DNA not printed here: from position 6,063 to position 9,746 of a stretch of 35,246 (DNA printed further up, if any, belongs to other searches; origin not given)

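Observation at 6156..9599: Monocistronic 1128-aa HTH + Mrr-like nuclease + TPR array + PIN-like protein next to tRNA-Glu: candidate single-gene conflict/defence system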

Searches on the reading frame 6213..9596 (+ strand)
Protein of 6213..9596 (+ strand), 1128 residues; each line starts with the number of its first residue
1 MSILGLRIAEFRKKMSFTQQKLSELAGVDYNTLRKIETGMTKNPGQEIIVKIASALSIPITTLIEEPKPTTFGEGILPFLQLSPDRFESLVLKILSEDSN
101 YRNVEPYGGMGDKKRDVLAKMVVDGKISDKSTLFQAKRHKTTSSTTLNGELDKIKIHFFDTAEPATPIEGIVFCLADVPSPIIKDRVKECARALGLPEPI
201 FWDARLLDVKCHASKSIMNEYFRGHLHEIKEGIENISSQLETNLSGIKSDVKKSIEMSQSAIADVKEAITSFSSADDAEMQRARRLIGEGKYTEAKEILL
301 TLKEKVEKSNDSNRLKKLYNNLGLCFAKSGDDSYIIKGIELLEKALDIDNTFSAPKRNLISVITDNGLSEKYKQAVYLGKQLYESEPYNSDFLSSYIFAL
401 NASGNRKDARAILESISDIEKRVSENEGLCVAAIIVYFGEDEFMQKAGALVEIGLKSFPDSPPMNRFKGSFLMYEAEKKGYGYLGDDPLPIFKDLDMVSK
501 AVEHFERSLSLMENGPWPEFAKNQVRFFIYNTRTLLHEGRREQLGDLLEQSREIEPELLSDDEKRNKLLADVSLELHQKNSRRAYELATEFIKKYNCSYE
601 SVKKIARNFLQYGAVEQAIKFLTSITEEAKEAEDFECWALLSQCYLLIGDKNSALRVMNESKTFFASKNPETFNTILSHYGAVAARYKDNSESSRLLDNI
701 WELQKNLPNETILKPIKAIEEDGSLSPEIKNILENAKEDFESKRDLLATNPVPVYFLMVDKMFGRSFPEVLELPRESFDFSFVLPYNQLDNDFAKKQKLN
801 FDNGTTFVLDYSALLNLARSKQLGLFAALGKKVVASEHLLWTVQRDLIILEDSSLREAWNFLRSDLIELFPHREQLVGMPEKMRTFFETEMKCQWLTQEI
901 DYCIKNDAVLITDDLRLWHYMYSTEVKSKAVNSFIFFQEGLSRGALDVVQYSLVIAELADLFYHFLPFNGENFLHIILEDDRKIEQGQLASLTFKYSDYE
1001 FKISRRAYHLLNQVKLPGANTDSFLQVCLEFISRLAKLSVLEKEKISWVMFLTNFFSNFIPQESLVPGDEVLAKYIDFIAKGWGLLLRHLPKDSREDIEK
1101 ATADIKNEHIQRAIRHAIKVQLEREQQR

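Call 4: search_protein_families(library=pfam, proteins=[window:6213-9596:+], max_evalue=10)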
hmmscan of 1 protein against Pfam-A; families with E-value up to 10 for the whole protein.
window:6213-9596:+ (1128 aa): 18 families
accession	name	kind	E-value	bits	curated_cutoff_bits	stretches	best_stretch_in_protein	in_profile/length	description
PF14559.12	TPR_19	-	2.6e-13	50.5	25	4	370-419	5-54/68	Tetratricopeptide repeat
PF01381.28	HTH_3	-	6.4e-11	42.6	23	1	8-62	1-54/55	Helix-turn-helix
PF25064.1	ARM_TT21_5th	-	1.8e-06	28.7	27.8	2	370-431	15-76/117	TT21 fifth ARM repeats domain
PF12844.13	HTH_19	-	4.2e-06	27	30.2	1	7-64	3-59/64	Helix-turn-helix domain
PF13424.12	TPR_12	-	9.8e-06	26.1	30.1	1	288-331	15-60/77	Tetratricopeptide repeat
PF13443.12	HTH_26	-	0.00024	21.7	22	1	7-65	1-59/63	Cro/C1-type HTH DNA-binding domain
PF07719.23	TPR_2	-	0.00024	21.4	27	0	636-660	2-26/34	Tetratricopeptide repeat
PF20308.4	TPR-S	-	0.00043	21.3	27.6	1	372-430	2-57/102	Tetratricopeptide Repeats-Sensor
PF04471.18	Mrr_cat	-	0.00099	19.6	21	1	81-142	3-60/115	Restriction endonuclease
PF13560.12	HTH_31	-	0.0023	18.6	27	1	4-56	2-54/64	Helix-turn-helix domain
PF03704.23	BTAD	-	0.0032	18.3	22.1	2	371-413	77-119/146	Bacterial transcriptional activator domain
PF00515.34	TPR_1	-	0.021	15.1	27.8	0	317-331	2-16/34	Tetratricopeptide repeat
PF23914.1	TPR_CcmH_CycH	-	0.052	13.8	42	0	340-414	71-145/158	Cytochrome c-type biogenesis protein H TPR domain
PF15731.11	MqsA_antitoxin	-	0.11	13.1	30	1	6-45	72-111/131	Antitoxin component of bacterial toxin-antitoxin system, MqsA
PF12895.13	ANAPC3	-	0.17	12.6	27.2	0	638-661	26-49/82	Anaphase-promoting complex, cyclosome, subunit 3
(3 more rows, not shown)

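Call 5: search_protein_families(library=padloc, proteins=[window:6213-9596:+], max_evalue=10)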
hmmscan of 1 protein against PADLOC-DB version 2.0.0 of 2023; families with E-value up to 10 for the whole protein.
window:6213-9596:+ (1128 aa): 10 families
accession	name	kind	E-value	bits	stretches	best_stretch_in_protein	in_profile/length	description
PDLC02926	HTH_VI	-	1.5e-08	32.7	1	7-64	5-61/92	-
PDLC03852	LmuA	-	3.1e-07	28.7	1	80-157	16-94/336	-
PDLC04142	capH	-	2.9e-06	26.3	1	2-68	5-70/103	capH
PDLC03946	RmrA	-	9.7e-06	22.5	1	7-67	6-65/357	-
PDLC04715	PDC-M58A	-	2.9e-05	22.1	1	83-161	8-90/154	-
PDLC03952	RmrA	-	0.00018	18.5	1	7-70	26-88/395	-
PDLC03953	RmrA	-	0.00032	18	1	5-61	7-62/373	-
PDLC04775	PDC-M69A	-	0.001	17.5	1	4-80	8-82/113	-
PDLC03949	RmrA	-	0.0011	16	1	7-65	6-63/363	-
PDLC03951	RmrA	-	0.016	12.1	1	6-66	11-70/400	-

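Call 6: search_protein_families(library=ncbifam, proteins=[window:6213-9596:+], max_evalue=10)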
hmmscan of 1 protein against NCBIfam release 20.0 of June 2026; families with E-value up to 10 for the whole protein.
window:6213-9596:+ (1128 aa): 14 families
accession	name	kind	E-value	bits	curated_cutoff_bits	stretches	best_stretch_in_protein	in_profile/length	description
NF041951.1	phage_RstR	subfamily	4.4e-09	36.6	80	1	5-67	4-65/108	RstR family transcriptional repressor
NF040959.1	MamA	equivalog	1e-06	28.3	200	2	603-706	41-137/204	magnetosome protein MamA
TIGR03070.1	couple_hipB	subfamily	1.3e-06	28.3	71.65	1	4-41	3-40/58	type II toxin-antitoxin system Y4mF family antitoxin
TIGR02917.1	PEP_TPR_lipo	equivalog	9.4e-06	23.8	312.2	2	568-660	536-626/899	XrtA/PEP-CTERM system TPR-repeat protein PrsT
NF047948.1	male_kill_WMK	equivalog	9.7e-06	25.2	300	1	6-67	8-68/300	WO male-killing family protein Wmk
NF046032.1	TransRegSlrRBacil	equivalog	4.5e-05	23.6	250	1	8-64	6-62/149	HTH-type transcriptional regulator SlrR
NF010465.0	PRK13890.1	equivalog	0.0001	22.4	96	1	14-66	16-67/121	conjugal transfer protein TrbA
NF006015.0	PRK08154.1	subfamily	0.00011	21.5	204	1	3-68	30-94/314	anaerobic benzoate catabolism transcriptional regulator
NF007257.0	PRK09706.1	subfamily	0.00019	21.2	101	1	3-60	5-61/135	transcriptional repressor DicA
TIGR03830.1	CxxCG_CxxCG_HTH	subfamily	0.00038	20.2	61.8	1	5-43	67-105/127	type II TA system antitoxin MqsA family protein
NF052415.1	T3SS_chap_SctY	equivalog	0.00064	20.2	70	1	606-659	47-101/106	type III secretion apparatus assembly chaperone SctY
TIGR00270.2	TIGR00270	equivalog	0.0054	16.6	110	1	7-64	79-135/159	multiprotein bridging factor aMBF1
NF007408.0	PRK09943.1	equivalog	0.089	12.3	211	1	5-67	9-70/185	HTH-type transcriptional regulator PuuR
NF041677.1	trans_regClgR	equivalog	0.15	12.2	170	1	12-65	17-69/113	transcriptional regulator ClgR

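Call 7: search_solved_structures(query=window:6213-9596:+, max_evalue=10)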
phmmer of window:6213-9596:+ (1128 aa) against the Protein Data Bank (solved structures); distinct sequences matched with E-value up to 10: 14.
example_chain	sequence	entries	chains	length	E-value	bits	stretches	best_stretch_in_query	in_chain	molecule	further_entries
1b0n_A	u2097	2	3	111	6.5e-06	27.6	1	4-73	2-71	PROTEIN (SINR PROTEIN) | HTH-TYPE TRANSCRIPTIONAL REGULATOR SINR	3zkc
5tn0_A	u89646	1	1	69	8.8e-06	27.2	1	4-69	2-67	HTH-type transcriptional regulator SinR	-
3qq6_A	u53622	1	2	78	9e-06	27.1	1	3-69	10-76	HTH-type transcriptional regulator sinR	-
8tac_A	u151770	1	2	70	0.0076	17.4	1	4-58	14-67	DBP48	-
7t5u_A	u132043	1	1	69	0.013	16.6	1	4-65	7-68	Helix-turn-helix domain-containing protein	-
6af3_B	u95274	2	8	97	0.13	13.4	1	8-59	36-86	HigA antitoxin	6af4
1sq8_A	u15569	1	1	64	0.17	12.9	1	3-64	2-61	dh434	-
1zug_A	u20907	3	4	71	0.25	12.4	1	3-57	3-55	PHAGE 434 CRO PROTEIN | REGULATORY PROTEIN CRO | PROTEIN (434 CRO)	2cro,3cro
8ezt_A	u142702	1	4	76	0.87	10.6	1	8-71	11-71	HipB(Lp)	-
1per_L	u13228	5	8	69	0.88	10.6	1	6-64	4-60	PROTEIN (434 REPRESSOR) | 434 REPRESSOR | REPRESSOR PROTEIN CI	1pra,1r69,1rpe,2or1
2b5a_A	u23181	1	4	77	0.88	10.6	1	5-65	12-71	C.BclI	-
1r63_A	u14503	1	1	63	0.91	10.6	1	6-64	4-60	REPRESSOR PROTEIN FROM BACTERIOPHAGE 434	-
2l49_A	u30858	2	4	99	1.4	9.9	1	7-52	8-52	C protein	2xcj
6jq1_A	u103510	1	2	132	1.8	9.6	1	6-67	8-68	Transcriptional regulator, XRE family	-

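Call 8: find_homologous_proteins(query=window:6213-9596:+, max_evalue=0.001)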
Query window:6213-9596:+ (1128 aa): 13 proteins with E <= 0.001 among 8000 candidates.
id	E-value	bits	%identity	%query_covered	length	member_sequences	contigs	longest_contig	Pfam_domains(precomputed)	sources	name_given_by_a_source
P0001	0.0e+0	2366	99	95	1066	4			PF14559.13,PF12844.14,PF01381.29,PF13424.13,PF25064.2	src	-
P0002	0.0e+0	1508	60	99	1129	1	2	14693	PF14559.13,PF12844.14,PF01381.29,PF13560.13,PF13443.13,PF04471.19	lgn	-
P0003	0.0e+0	1490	59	99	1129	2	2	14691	PF14559.13,PF12844.14,PF01381.29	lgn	-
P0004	0.0e+0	1331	56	98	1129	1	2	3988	PF12844.14,PF01381.29,PF13560.13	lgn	-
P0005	0.0e+0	1220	52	99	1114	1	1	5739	PF14559.13,PF12844.14,PF01381.29,PF13443.13,PF04471.19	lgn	-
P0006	0.0e+0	1196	51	99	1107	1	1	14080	PF14559.13,PF12844.14,PF01381.29,PF13424.13,PF13560.13,PF13443.13,PF04471.19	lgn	-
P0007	0.0e+0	1173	49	99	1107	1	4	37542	PF12844.14,PF01381.29,PF13424.13,PF13443.13,PF04471.19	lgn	-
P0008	0.0e+0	1064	48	100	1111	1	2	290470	PF14559.13,PF12844.14,PF01381.29,PF13443.13,PF25064.2,PF07719.24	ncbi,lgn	-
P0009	0.0e+0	1025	47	97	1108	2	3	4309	PF14559.13,PF12844.14,PF01381.29,PF13443.13,PF04471.19,PF25064.2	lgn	-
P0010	3.8e-272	924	43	99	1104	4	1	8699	PF12844.14,PF01381.29,PF13560.13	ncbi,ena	-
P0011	3.2e-262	891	41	99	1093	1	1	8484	PF14559.13,PF12844.14,PF01381.29,PF04471.19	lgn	-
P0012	1.5e-259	882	41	99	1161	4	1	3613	PF14559.13,PF01381.29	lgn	-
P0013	3.1e-97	345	27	95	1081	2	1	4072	PF14559.13,PF12844.14,PF01381.29,PF13560.13,PF13443.13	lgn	-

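Call 20: find_encoding_contigs(protein=P0008, flank=10000, max_places=3)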
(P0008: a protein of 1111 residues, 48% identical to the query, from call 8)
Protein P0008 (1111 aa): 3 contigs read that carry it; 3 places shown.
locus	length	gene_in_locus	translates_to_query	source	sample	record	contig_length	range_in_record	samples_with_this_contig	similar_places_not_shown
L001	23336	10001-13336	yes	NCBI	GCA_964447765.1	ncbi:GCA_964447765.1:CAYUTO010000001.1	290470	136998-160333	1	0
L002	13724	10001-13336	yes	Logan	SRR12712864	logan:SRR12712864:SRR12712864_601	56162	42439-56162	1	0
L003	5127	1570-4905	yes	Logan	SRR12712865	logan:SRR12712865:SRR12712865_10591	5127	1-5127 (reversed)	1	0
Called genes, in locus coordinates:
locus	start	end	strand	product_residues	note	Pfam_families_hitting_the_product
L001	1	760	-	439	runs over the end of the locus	PF26299:MurL_N, PF26298:MurL_epimerase_C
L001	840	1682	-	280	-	PF01040:UbiA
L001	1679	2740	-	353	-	PF00348:polyprenyl_synt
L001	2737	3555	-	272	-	PF00494:SQS_PSY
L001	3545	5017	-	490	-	PF00890:FAD_binding_2 (faint), PF01266:DAO (weak), PF01593:Amino_oxidase, PF13450:NAD_binding_8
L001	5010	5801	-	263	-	PF04240:Caroten_synth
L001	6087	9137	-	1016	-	PF07581:Glug (faint), PF01471:PG_binding_1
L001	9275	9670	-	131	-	-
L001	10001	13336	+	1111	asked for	PF01381:HTH_3, PF12844:HTH_19 (weak), PF13443:HTH_26 (faint), PF07719:TPR_2 (faint), PF14559:TPR_19 (faint), PF25064:ARM_TT21_5th (faint)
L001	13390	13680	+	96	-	-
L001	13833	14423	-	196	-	-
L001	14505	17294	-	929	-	-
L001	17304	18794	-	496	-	PF11074:DUF2779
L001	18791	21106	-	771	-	PF04851:ResIII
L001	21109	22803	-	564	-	PF01555:N6_N4_Mtase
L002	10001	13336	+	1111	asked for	PF01381:HTH_3, PF12844:HTH_19 (weak), PF13443:HTH_26 (faint), PF07719:TPR_2 (faint), PF14559:TPR_19 (faint), PF25064:ARM_TT21_5th (faint)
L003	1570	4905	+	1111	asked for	PF01381:HTH_3, PF12844:HTH_19 (weak), PF13443:HTH_26 (faint), PF07719:TPR_2 (faint), PF14559:TPR_19 (faint), PF25064:ARM_TT21_5th (faint)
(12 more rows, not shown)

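Call 21: find_encoding_contigs(protein=P0007, flank=10000, max_places=3)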
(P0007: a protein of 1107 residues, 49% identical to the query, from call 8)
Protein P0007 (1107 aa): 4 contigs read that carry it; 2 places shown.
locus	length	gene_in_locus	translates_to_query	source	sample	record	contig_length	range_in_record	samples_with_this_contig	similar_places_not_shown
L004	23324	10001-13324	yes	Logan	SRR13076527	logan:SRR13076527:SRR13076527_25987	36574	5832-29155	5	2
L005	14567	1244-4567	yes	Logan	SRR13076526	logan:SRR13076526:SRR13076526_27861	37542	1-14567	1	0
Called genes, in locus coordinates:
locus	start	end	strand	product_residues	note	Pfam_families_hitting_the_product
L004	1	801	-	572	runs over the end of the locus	PF00041:fn3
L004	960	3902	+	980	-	PF03483:B3_4, PF03485:Arg_tRNA_synt_N, PF00750:tRNA-synt_1d, PF05746:DALR_1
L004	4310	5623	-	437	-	PF01420:Methylase_S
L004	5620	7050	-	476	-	PF12161:HsdM_N, PF02384:N6_Mtase, PF01170:UPF0020 (faint), PF20473:MmeI_Mtase (faint), PF07669:Eco57I (weak)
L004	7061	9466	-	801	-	PF04313:HSDR_N (weak), PF13588:HSDR_N_2 (weak), PF00270:DEAD, PF04851:ResIII, PF18766:SWI2_SNF2, PF00271:Helicase_C (faint), PF08463:EcoEI_R_C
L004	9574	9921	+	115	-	-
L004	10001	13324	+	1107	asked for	PF01381:HTH_3, PF12844:HTH_19, PF13443:HTH_26 (weak), PF04471:Mrr_cat (weak), PF13424:TPR_12 (faint)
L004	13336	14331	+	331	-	PF13289:SIR2_2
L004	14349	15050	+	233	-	-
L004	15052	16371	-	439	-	PF00239:Resolvase, PF07508:Recombinase, PF13408:Zn_ribbon_recom (weak)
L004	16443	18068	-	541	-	-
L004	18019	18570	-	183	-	-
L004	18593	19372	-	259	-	PF01555:N6_N4_Mtase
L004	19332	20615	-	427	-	PF02195:ParB_N, PF01555:N6_N4_Mtase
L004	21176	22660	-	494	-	PF11074:DUF2779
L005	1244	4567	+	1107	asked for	PF01381:HTH_3, PF12844:HTH_19, PF13443:HTH_26 (weak), PF04471:Mrr_cat (weak), PF13424:TPR_12 (faint)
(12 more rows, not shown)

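Call 22: find_encoding_contigs(protein=P0002, flank=10000, max_places=3)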
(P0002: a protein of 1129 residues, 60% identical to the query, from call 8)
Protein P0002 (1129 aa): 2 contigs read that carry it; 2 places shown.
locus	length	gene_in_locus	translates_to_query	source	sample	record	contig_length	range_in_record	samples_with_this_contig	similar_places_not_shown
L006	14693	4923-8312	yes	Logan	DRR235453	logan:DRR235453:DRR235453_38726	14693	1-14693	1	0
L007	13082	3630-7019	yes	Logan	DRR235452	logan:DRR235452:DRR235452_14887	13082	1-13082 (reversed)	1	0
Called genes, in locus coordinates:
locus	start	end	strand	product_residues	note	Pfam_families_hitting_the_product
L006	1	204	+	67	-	?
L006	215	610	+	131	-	-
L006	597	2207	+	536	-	-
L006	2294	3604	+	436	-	PF00239:Resolvase, PF07508:Recombinase, PF13408:Zn_ribbon_recom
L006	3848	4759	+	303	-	-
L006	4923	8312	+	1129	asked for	PF01381:HTH_3, PF12844:HTH_19, PF13443:HTH_26 (weak), PF13560:HTH_31 (faint), PF04471:Mrr_cat (faint), PF14559:TPR_19 (faint)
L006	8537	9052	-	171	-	-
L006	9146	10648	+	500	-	PF03816:LytR_cpsA_psr, PF13399:LytR_C (weak)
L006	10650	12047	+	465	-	PF00009:GTP_EFTU (weak), PF01926:MMR_HSR1, PF02421:FeoB_N, PF04548:AIG1, PF00009:GTP_EFTU, PF01926:MMR_HSR1, PF02421:FeoB_N, PF14714:KH_dom-like, +6 more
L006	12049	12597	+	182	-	PF01195:Pept_tRNA_hydro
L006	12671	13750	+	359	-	PF02481:DNA_processg_A, PF18306:LDcluster4 (faint), PF17782:WHD_DprA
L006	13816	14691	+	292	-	?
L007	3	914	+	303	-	?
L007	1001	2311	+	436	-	PF00239:Resolvase, PF07508:Recombinase, PF13408:Zn_ribbon_recom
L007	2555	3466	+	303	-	-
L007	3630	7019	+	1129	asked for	PF01381:HTH_3, PF12844:HTH_19, PF13443:HTH_26 (weak), PF13560:HTH_31 (faint), PF04471:Mrr_cat (faint), PF14559:TPR_19 (faint)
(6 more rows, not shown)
